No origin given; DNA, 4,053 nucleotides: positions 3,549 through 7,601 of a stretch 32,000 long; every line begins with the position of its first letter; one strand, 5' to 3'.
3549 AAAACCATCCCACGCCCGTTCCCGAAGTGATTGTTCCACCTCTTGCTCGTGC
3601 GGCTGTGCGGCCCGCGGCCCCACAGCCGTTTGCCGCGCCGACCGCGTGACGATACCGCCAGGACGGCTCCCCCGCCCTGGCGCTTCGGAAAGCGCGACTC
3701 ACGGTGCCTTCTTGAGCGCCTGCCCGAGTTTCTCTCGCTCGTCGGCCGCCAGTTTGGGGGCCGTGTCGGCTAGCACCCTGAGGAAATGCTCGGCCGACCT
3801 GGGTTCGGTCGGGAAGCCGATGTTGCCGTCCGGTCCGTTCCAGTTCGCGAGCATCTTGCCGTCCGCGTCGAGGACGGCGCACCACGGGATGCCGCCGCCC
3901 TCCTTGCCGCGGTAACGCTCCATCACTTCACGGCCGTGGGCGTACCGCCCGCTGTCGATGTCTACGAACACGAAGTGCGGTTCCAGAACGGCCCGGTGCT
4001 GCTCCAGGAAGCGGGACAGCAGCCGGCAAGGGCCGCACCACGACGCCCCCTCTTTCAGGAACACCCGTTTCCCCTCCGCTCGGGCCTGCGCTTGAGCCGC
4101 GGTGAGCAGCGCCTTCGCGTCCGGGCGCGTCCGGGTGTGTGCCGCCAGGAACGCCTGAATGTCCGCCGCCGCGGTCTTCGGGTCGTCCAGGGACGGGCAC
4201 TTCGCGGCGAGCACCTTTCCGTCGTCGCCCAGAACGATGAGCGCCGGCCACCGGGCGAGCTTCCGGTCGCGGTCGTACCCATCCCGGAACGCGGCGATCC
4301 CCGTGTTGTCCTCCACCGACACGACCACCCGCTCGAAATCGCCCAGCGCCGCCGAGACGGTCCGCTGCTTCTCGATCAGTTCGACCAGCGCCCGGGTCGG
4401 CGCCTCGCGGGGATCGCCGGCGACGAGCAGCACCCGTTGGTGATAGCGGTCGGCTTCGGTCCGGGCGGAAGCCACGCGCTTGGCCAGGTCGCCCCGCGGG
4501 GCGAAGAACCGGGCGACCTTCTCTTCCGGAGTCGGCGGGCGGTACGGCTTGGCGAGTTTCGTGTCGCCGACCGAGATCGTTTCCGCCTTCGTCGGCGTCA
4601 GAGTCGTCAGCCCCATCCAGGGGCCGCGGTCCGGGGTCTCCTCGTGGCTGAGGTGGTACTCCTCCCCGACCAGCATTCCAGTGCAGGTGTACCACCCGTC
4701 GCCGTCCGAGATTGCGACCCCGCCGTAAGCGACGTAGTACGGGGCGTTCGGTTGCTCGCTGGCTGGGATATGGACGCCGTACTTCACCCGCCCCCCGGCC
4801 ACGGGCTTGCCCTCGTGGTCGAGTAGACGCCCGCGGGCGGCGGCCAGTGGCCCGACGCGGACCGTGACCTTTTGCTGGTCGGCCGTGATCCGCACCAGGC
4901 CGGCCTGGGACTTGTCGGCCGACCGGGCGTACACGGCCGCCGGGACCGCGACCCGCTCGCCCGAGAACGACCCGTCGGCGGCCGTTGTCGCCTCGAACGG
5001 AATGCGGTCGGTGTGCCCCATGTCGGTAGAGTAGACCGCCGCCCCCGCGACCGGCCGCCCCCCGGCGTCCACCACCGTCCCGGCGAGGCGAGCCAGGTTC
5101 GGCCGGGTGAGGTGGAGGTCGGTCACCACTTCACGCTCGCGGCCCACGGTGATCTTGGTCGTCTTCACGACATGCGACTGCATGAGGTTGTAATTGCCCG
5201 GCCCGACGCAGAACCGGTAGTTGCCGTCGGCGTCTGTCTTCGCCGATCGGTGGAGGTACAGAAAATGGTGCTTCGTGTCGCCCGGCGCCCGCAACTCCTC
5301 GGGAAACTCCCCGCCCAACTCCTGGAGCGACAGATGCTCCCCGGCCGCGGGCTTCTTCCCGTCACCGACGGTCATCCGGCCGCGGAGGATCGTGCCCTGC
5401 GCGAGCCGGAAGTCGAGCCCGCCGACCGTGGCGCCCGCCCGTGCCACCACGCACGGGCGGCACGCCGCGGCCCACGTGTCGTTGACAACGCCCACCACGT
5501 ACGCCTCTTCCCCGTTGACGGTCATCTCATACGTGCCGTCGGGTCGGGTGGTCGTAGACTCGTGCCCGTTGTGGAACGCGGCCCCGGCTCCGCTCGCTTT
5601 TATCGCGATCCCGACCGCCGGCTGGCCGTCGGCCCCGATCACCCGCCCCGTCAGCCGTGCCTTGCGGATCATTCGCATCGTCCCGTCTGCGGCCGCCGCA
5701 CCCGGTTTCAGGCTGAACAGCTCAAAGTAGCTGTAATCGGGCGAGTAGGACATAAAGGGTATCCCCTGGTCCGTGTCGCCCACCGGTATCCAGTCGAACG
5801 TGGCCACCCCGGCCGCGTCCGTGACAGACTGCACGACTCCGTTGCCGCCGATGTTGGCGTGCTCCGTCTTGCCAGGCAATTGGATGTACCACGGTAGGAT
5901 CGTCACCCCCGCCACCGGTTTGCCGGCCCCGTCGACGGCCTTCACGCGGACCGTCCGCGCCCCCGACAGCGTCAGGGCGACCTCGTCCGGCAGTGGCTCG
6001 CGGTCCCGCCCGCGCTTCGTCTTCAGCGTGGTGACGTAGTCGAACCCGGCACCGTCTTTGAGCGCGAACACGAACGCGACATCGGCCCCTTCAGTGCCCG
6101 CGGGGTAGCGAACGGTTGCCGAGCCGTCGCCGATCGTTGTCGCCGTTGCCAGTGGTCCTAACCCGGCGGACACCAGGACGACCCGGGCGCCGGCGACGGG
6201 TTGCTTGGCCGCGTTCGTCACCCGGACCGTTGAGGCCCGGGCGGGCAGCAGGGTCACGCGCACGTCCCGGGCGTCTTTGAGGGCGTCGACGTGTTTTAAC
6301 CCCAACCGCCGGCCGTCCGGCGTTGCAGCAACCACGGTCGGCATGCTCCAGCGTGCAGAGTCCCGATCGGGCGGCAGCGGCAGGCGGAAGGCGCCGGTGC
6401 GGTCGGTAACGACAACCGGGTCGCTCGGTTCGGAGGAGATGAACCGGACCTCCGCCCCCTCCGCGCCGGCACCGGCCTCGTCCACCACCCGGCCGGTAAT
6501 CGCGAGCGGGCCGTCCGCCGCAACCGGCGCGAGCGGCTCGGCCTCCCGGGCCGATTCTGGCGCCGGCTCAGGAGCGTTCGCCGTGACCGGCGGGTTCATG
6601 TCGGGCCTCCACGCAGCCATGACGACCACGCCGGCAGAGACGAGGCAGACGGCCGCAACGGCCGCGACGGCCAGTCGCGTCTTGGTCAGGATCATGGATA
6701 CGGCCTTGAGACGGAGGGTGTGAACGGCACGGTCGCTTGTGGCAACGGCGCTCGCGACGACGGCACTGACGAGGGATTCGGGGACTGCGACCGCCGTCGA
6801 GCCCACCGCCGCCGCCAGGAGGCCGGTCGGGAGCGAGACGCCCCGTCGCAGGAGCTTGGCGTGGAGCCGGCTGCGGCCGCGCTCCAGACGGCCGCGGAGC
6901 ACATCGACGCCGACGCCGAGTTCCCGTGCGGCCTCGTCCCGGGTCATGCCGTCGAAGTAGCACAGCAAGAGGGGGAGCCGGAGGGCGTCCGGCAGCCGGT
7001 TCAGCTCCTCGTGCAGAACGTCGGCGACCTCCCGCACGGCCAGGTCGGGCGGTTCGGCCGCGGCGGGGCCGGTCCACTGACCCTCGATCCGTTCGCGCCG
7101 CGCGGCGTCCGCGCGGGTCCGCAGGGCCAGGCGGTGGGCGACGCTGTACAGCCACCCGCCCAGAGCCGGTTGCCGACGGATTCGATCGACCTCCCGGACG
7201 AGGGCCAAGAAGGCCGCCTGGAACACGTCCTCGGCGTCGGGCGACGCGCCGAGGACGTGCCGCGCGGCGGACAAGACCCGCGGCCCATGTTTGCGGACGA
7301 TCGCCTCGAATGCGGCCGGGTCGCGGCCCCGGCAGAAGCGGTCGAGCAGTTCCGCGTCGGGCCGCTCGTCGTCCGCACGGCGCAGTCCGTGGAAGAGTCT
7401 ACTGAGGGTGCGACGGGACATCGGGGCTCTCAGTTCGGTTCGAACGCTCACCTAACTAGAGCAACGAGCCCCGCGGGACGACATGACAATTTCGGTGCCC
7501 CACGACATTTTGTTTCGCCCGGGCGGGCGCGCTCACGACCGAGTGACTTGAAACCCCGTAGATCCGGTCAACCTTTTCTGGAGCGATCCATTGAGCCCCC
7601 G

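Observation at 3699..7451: Single-polypeptide ECF sigma factor fused through one TM helix to seven beta-sandwich repeats and a C-terminal WCGPC thioredoxin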

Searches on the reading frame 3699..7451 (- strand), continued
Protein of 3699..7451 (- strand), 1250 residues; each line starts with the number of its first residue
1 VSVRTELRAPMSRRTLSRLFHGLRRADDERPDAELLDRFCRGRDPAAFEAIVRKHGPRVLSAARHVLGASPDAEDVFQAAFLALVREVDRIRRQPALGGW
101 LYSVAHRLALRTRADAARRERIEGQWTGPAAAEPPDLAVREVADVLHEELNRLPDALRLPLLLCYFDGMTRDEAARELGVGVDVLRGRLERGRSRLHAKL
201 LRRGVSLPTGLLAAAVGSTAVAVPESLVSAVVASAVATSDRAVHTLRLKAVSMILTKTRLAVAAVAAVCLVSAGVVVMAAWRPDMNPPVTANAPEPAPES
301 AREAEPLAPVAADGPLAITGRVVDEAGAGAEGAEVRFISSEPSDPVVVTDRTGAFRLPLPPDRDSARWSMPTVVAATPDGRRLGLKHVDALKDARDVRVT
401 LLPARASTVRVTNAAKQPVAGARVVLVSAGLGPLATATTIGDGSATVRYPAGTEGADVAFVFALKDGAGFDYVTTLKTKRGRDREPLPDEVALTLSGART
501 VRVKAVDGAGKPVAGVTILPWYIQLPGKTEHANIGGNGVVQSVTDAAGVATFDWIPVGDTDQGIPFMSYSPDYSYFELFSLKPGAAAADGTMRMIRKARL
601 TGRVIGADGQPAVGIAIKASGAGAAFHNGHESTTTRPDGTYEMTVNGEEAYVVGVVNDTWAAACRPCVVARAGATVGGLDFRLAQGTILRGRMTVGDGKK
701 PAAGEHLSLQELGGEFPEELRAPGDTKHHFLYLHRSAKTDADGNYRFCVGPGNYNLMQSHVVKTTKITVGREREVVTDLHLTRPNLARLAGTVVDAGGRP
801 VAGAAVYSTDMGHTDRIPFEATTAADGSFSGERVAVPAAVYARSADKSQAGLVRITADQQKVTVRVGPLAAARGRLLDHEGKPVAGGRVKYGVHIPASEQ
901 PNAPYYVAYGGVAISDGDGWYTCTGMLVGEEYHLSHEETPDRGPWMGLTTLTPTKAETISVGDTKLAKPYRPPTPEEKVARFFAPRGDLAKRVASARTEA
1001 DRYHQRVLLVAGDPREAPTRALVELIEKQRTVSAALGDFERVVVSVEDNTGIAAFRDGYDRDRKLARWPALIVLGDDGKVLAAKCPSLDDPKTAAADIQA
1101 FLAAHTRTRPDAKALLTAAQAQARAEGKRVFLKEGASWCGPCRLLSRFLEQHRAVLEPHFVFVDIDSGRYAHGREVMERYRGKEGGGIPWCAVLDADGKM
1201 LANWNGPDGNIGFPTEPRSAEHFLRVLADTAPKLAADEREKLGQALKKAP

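Call 44: find_related_loci(query=A1, collection=genome_contigs, flank=6000)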
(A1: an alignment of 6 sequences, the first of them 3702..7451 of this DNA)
Query A1 (1250 aa) in genome_contigs; peptide patterns used: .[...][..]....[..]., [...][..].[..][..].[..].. (x = any residue, [..] = any of these).
600 stretches matched a pattern (row limit reached: there are more); 274 encode a relative of the query (tblastn E <= 1e-3); the best 80 are kept; 80 distinct loci.
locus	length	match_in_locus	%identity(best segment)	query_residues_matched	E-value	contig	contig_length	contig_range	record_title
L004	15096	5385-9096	66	9-1250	0e+0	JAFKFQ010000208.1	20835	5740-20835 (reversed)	Bacterium isolate SCN18_30_10_14_R2_B_71_11 SCN18_30_10_14_R2_B_scaffold_2608, whole genome shotgun sequence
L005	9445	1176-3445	43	8-936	3e-65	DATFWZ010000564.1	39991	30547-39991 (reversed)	MAG TPA_asm: Gemmataceae bacterium isolate SMAG_U9504 k141_11670687, whole genome shotgun sequence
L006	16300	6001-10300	34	16-953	3e-52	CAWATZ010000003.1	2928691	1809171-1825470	MAG: uncultured Planctomycetota bacterium isolate MFD02248.bin.2.136 genome assembly, contig: contig_12958, whole genome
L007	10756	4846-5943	37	32-384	2e-49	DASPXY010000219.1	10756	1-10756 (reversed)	MAG TPA_asm: Gemmataceae bacterium isolate SMAG_U11579 k141_267971, whole genome shotgun sequence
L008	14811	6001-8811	31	32-955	4e-63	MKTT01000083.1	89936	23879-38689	MAG: Planctomycetales bacterium 71-10 scnpilot_p_inoc_scaffold_387, whole genome shotgun sequence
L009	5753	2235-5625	44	9-275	1e-47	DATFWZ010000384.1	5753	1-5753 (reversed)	MAG TPA_asm: Gemmataceae bacterium isolate SMAG_U9504 k141_12721954, whole genome shotgun sequence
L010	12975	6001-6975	40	26-341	1e-46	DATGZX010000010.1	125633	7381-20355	MAG TPA_asm: Gemmataceae bacterium isolate SMAG_U10675 k141_499118, whole genome shotgun sequence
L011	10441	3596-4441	39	11-274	2e-44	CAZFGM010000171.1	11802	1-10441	MAG TPA_asm: uncultured Alcaligenaceae bacterium isolate binchicken_co95_61 genome assembly, contig: NODE_2697_length_11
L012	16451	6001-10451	40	11-319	2e-44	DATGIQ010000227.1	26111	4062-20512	MAG TPA_asm: Gemmataceae bacterium isolate SMAG_U9811 k141_1475814, whole genome shotgun sequence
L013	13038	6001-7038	36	29-361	1e-43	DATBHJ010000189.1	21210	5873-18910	MAG TPA_asm: Gemmataceae bacterium isolate SMAG_U3862 k141_2247086, whole genome shotgun sequence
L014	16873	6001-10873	47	24-942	3e-43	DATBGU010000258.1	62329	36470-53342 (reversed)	MAG TPA_asm: Gemmataceae bacterium isolate SMAG_U3846 k141_859440, whole genome shotgun sequence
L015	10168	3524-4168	47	29-236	6e-43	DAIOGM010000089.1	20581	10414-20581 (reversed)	MAG TPA_asm: Gemmataceae bacterium isolate CTOTU25972 NODE_619_length_20581_cov_4.541216, whole genome shotgun sequence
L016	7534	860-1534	44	12-236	7e-42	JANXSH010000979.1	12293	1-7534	MAG: Planctomycetia bacterium isolate 336R_metabat_93 336R_k141_69444, whole genome shotgun sequence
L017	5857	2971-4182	41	16-424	5e-42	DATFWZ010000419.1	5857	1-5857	MAG TPA_asm: Gemmataceae bacterium isolate SMAG_U9504 k141_14149917, whole genome shotgun sequence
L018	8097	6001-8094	37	1-306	9e-42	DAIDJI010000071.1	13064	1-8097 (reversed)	MAG TPA_asm: Planctomycetales bacterium isolate clean381 NODE_71_length_13064_cov_3.372372, whole genome shotgun sequenc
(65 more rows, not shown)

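Call 51: find_encoding_contigs(protein=P0001, flank=10000, max_places=2)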
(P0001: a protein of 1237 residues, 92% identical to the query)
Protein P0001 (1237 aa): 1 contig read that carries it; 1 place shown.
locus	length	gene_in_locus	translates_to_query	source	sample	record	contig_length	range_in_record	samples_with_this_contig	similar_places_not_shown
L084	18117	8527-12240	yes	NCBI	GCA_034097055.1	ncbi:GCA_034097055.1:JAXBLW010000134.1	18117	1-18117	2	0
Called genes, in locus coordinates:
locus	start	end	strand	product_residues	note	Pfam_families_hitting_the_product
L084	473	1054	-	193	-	PF05974:DUF892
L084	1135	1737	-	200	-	PF00857:Isochorismatase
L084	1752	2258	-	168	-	PF09990:DUF2231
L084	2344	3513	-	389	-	PF08240:ADH_N, PF00107:ADH_zinc_N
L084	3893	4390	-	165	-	PF13628:DUF4142, PF03713:DUF305 (faint)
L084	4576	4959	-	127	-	-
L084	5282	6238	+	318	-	PF00296:Bac_luciferase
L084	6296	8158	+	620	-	PF02922:CBM_48 (weak), PF00128:Alpha-amylase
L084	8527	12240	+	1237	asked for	PF04542:Sigma70_r2, PF08281:Sigma70_r4_2, PF02369:Big_1 (faint), PF13620:CarboxypepD_reg (faint), PF24107:DUF7382 (faint), PF25020:TTR_TEN1-4 (faint), PF13098:Thioredoxin_2 (weak), PF13899:Thioredoxin_7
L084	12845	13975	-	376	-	PF00266:Aminotran_5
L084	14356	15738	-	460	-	PF00772:DnaB, PF03796:DnaB_C, PF13481:AAA_25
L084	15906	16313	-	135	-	PF01878:EVE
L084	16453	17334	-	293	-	PF24096:DUF7379 (weak), PF00561:Abhydrolase_1 (faint), PF12697:Abhydrolase_6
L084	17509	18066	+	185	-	PF22769:DCD, PF00692:dUTPase (weak)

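Call 61: search_protein_families(library=pfam, proteins=[P0014, P0021], max_evalue=0.00001)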
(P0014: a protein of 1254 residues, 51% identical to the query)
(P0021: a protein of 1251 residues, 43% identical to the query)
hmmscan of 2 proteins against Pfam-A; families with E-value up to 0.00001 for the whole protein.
P0014 (1254 aa): 13 families
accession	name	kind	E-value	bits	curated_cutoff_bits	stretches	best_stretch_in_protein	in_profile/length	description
PF13620.12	CarboxypepD_reg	-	1.3e-44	150.9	32.3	1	527-599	2-73/82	Carboxypeptidase regulatory-like domain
PF13715.12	CarbopepD_reg_2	-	1e-14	54.8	32.2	0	527-597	1-66/88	CarboxypepD_reg-like domain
PF00578.27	AhpC-TSA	-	3.3e-14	53.3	26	1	1129-1208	6-85/124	AhpC/TSA family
PF08534.16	Redoxin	-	6.2e-13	49.2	26.6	1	1126-1238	3-131/148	Redoxin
PF04542.20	Sigma70_r2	-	3e-11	43.4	24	1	46-113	1-70/71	Sigma-70 region 2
PF20598.4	DUF6795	-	5e-11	43.3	27.4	0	527-572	1-46/103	Domain of unknown function (DUF6795)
PF13905.12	Thioredoxin_8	-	8.8e-11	42.4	27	1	1148-1235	1-94/94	Thioredoxin-like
PF00775.27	Dioxygenase_C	-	5.8e-09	36.1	27.3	0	414-473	31-89/182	Dioxygenase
PF10670.15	DUF4198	-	9.9e-09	36.1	34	0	309-369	136-197/209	Domain of unknown function (DUF4198)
PF08281.18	Sigma70_r4_2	-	9.9e-09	35.2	25.7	1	140-191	3-54/54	Sigma-70, region 4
PF02369.22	Big_1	-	8.9e-07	29.4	34.9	0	317-368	17-67/93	Bacterial Ig-like domain (group 1)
PF00085.26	Thioredoxin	-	1.4e-06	28.7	23.5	0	1149-1179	19-49/103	Thioredoxin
PF14686.12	fn3_3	-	3.2e-06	27.3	24.4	0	1055-1077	29-51/75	Polysaccharide lyase family 4, domain II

P0021 (1251 aa): 12 families
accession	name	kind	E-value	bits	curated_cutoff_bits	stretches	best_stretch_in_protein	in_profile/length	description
PF13620.12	CarboxypepD_reg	-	4.7e-52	174.7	32.3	3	523-596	2-74/82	Carboxypeptidase regulatory-like domain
PF13715.12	CarbopepD_reg_2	-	2.4e-17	63.2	32.2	0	523-594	1-67/88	CarboxypepD_reg-like domain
PF20598.4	DUF6795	-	1.1e-14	55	27.4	0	802-849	4-46/103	Domain of unknown function (DUF6795)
PF00578.27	AhpC-TSA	-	4.5e-14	52.9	26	1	1126-1233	6-122/124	AhpC/TSA family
PF08534.16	Redoxin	-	3e-13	50.2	26.6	1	1123-1240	3-136/148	Redoxin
PF02369.22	Big_1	-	3.1e-11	43.7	34.9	0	313-364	17-67/93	Bacterial Ig-like domain (group 1)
PF04542.20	Sigma70_r2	-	1.1e-09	38.4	24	1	46-113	1-70/71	Sigma-70 region 2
PF10670.15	DUF4198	-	3.1e-09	37.7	34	0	805-849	155-196/209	Domain of unknown function (DUF4198)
PF13905.12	Thioredoxin_8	-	2e-08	34.9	27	1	1145-1232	1-94/94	Thioredoxin-like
PF08281.18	Sigma70_r4_2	-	2.5e-08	33.9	25.7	1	140-191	3-54/54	Sigma-70, region 4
PF00775.27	Dioxygenase_C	-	3.7e-07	30.2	27.3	0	510-540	19-49/182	Dioxygenase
PF00085.26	Thioredoxin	-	4.9e-07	30.1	23.5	1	1146-1176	19-49/103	Thioredoxin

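Call 79: list_cluster_members(proteins=[window:3702-7421:-, P0001])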
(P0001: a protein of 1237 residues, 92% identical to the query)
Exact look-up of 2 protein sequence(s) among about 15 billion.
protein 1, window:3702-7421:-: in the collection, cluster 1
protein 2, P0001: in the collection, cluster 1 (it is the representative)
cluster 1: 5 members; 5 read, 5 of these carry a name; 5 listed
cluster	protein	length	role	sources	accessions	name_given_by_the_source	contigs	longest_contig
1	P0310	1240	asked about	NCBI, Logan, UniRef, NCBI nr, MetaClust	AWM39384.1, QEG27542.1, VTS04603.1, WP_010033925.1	ECF RNA polymerase sigma factor SigE [Gemmata obscuriglobus] | Thioredoxin domain-containing protein n=1 Tax=Gemmata obscuriglobus TaxID=114 ... | sigma-70 family RNA polymerase sigma factor [Gemmata obscuriglobus]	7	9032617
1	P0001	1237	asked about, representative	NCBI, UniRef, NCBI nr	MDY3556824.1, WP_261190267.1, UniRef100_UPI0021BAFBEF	sigma-70 family RNA polymerase sigma factor [Gemmata sp. JC717] | sigma-70 family RNA polymerase sigma factor n=1 Tax=Gemmata algarum TaxID=2975278 ... | sigma-70 family RNA polymerase sigma factor [Gemmata algarum]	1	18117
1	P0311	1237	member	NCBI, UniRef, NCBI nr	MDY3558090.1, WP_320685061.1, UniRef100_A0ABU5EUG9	sigma-70 family RNA polymerase sigma factor [Gemmata sp. JC673] | Sigma-70 family RNA polymerase sigma factor n=1 Tax=Gemmata algarum TaxID=2975278 ... | sigma-70 family RNA polymerase sigma factor [Gemmata algarum]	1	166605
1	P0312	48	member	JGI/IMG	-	hypothetical protein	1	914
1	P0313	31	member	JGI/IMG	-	hypothetical protein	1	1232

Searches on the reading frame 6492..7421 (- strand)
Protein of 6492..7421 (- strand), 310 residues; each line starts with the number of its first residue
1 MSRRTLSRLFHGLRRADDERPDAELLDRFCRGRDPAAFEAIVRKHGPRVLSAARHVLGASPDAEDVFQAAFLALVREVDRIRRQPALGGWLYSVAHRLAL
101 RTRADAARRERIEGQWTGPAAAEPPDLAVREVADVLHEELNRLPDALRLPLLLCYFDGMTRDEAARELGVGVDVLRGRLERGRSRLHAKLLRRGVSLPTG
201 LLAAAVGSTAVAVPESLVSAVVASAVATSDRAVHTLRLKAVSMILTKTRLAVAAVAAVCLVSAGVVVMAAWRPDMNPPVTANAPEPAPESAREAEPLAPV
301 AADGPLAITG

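Call 46: predict_structure(alignment_id=A3)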
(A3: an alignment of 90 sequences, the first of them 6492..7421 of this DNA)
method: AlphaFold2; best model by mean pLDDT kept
length: 310 residues; sequences in the alignment: 90
mean_pLDDT: 77.0   pTM: 0.44
mean pLDDT of the five models: 77.0, 76.3, 76.1, 76.0, 75.8
residues with pLDDT >= 90: 138; 70-90: 62; 50-70: 62; < 50: 48
segments of 3 or more residues with pLDDT < 50: 121-125, 207-211, 233-237, 272-295
pLDDT, mean of each block of 10 residues (from residue 1): 54 58 93 94 95 95 96 94 86 97 94 74 55 90 97 92 97 97 95 76 47 70 72 49 64 84 76 47 45 48 56
secondary structure, 60 per line:
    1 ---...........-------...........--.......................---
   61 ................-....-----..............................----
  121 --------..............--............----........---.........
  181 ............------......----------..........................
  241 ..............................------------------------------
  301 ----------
elements in order: H4-14 H22-32 H35-57 H61-76 H78-81 H87-116 H129-142 H145-156 H161-168 H172-192 H199-204 H215-270
